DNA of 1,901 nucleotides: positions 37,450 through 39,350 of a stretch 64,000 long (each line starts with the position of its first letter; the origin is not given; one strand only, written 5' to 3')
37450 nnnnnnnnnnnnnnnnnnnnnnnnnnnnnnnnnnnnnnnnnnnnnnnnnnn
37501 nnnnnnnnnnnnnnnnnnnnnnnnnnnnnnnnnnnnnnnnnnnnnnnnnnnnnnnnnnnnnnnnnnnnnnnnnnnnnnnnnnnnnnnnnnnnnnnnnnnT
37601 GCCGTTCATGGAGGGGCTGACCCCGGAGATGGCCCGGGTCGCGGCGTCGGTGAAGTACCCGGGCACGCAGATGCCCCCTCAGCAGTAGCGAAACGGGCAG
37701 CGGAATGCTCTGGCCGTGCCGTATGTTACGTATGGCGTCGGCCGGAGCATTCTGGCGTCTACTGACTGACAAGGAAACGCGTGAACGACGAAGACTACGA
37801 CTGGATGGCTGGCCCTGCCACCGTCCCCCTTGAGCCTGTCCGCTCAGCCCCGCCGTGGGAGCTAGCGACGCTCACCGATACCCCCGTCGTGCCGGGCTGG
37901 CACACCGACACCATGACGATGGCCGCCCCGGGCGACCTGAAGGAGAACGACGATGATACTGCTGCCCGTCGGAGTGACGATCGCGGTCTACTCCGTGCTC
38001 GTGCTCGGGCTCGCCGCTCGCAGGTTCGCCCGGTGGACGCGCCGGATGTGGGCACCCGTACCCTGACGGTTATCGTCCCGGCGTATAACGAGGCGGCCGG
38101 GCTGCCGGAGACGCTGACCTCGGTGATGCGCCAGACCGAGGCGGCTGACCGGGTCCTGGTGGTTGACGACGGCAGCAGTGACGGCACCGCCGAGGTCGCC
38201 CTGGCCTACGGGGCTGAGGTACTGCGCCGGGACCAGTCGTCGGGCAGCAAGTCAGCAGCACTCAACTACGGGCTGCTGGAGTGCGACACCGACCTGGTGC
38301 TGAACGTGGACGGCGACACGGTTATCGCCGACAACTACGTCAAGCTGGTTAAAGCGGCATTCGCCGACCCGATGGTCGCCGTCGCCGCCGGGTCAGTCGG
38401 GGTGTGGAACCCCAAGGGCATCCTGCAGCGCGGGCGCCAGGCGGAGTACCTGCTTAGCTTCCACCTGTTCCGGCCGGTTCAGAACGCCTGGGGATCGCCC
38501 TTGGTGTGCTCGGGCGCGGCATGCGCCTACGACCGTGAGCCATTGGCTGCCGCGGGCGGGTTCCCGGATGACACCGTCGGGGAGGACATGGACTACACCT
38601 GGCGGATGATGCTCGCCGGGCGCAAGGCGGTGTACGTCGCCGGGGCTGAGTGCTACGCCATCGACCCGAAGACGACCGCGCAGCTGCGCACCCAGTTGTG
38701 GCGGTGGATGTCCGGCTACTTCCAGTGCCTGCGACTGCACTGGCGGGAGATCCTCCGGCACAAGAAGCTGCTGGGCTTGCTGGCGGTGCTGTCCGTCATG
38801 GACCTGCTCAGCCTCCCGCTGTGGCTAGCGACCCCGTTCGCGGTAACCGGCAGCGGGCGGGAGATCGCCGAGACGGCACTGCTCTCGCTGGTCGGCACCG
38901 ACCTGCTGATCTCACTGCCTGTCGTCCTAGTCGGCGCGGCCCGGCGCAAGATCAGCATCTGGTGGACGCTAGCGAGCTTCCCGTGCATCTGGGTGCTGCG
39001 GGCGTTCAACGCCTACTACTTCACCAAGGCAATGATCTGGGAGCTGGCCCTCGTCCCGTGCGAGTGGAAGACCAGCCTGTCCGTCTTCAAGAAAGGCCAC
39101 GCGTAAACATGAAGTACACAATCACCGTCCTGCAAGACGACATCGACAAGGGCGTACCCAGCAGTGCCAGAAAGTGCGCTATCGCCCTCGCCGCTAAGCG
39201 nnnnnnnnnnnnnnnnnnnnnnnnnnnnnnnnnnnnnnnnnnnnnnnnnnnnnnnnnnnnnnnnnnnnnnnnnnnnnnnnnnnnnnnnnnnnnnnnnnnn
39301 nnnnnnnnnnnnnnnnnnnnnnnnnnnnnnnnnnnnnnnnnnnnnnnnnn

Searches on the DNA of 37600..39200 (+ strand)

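Call 3: search_dna_similar(query=window:37600-39200:+, collection=phages, mode=near, max_rows=40)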
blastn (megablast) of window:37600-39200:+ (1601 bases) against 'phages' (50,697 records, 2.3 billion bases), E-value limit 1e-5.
No match.

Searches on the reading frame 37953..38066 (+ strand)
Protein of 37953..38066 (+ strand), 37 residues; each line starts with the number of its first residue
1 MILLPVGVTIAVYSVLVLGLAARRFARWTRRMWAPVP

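Call 4: search_protein_families(library=pfam, proteins=[window:37953-38066:+], max_evalue=0.01)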
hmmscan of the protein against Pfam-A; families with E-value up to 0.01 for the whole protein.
window:37953-38066:+ (37 aa): 0 families

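Call 42: search_protein_families(library=ncbifam, proteins=[window:37953-38063:+], max_evalue=10)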
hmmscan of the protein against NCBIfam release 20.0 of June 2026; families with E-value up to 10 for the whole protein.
seq(37 aa): 0 families

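Call 45: list_cluster_members(proteins=[window:37953-38063:+, P0001])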
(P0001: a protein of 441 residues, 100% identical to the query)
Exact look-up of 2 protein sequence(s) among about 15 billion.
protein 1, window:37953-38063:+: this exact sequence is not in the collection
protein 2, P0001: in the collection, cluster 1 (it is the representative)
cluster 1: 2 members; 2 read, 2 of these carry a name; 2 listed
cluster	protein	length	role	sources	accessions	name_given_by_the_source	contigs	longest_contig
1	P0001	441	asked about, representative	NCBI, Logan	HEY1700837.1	MAG TPA: glycosyltransferase family 2 protein [Trebonia sp.]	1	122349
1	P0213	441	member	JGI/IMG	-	cellulose synthase/poly-beta-1,6-N-acetylglucosamine synthase-like glycosyltransferase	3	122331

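Call 75: search_protein_representatives(alignment_id=A5)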
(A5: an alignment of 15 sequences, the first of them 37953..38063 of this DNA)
Query: 15 sequences, 39 profile positions. Proteins with E-value up to 0.001 (for the whole library): 54; up to 1e-10: 10; up to 1e-30: 0. The best 54 are listed.
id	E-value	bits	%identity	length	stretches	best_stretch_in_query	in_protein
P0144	3.8e-14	68.3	-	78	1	1-34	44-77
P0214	8.3e-13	64.0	-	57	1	1-37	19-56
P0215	1.3e-12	63.4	-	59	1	1-37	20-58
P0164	2.1e-12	62.7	-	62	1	1-35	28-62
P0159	5.6e-12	61.3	-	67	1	1-38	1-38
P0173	6.8e-12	61.0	-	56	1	1-36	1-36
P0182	1.4e-11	60.1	-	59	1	1-35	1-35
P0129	1.9e-11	59.6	-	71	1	1-35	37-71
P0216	2.5e-11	59.3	-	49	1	1-33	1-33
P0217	6.5e-11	57.9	-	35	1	1-35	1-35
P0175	1.1e-10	57.2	-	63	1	1-37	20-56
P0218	5.2e-10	55.0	-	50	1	1-38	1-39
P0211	1.9e-09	53.2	-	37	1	1-34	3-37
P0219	3.9e-09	52.2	-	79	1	1-35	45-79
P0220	7.7e-09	51.3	-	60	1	1-36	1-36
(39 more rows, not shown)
